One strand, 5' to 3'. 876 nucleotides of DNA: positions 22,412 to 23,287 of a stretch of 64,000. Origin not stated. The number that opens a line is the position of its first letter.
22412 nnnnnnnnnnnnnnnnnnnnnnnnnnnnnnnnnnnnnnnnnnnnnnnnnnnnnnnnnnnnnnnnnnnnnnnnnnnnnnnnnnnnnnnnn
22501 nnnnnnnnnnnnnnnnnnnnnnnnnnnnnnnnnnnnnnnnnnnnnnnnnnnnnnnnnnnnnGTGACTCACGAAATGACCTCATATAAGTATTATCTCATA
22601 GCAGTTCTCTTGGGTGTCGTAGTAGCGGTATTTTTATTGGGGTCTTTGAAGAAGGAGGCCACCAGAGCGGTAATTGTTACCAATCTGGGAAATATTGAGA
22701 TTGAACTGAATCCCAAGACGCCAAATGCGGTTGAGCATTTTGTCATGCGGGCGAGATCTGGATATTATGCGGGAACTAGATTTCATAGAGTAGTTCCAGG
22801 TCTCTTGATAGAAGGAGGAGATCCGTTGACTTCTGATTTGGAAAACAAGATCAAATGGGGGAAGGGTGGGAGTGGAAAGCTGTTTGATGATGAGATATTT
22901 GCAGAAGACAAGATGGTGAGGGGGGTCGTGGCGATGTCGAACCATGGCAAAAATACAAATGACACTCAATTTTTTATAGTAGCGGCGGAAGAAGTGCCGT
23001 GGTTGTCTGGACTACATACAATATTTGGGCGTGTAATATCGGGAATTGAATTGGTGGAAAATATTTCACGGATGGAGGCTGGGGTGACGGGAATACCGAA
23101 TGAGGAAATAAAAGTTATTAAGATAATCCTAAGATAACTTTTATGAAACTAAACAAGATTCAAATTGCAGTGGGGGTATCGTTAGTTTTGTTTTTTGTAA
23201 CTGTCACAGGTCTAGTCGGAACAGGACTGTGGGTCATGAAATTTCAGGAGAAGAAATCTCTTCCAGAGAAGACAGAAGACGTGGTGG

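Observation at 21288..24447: Ferric-reductase-like flavocytochrome gene divergent from a gene for a membrane-anchored triple cytochrome b5 protein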

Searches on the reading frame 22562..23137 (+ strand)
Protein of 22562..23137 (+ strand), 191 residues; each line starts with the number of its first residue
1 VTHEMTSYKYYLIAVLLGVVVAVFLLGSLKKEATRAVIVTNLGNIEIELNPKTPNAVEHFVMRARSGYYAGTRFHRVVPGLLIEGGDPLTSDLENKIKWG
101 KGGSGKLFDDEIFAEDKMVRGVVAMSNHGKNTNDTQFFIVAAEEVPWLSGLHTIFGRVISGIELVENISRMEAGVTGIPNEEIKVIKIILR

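Call 3: search_protein_families(library=pfam, proteins=[window:22562-23137:+], max_evalue=0.01)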
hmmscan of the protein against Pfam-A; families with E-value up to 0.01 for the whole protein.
window:22562-23137:+ (191 aa): 1 family
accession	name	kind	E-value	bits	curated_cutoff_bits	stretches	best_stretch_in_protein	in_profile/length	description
PF00160.26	Pro_isomerase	-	3.7e-37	128.4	21.7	1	38-187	4-156/159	Cyclophilin type peptidyl-prolyl cis-trans isomerase/CLD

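Call 4: search_protein_families(library=ncbifam, proteins=[window:22562-23137:+], max_evalue=0.01)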
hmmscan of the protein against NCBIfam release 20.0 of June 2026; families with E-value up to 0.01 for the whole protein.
window:22562-23137:+ (191 aa): 3 families
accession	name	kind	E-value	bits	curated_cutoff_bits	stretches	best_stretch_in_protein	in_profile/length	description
NF008151.0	PRK10903.1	equivalog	9.3e-20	70.9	308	1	21-177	10-171/190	peptidylprolyl isomerase A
NF008057.0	PRK10791.1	equivalog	8.5e-11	41.9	297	1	39-180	5-148/164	peptidylprolyl isomerase B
TIGR03268.1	methan_mark_3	equivalog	2.1e-05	23.3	234.45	1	116-169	253-302/503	methyl-coenzyme M reductase-associated protein Mmp3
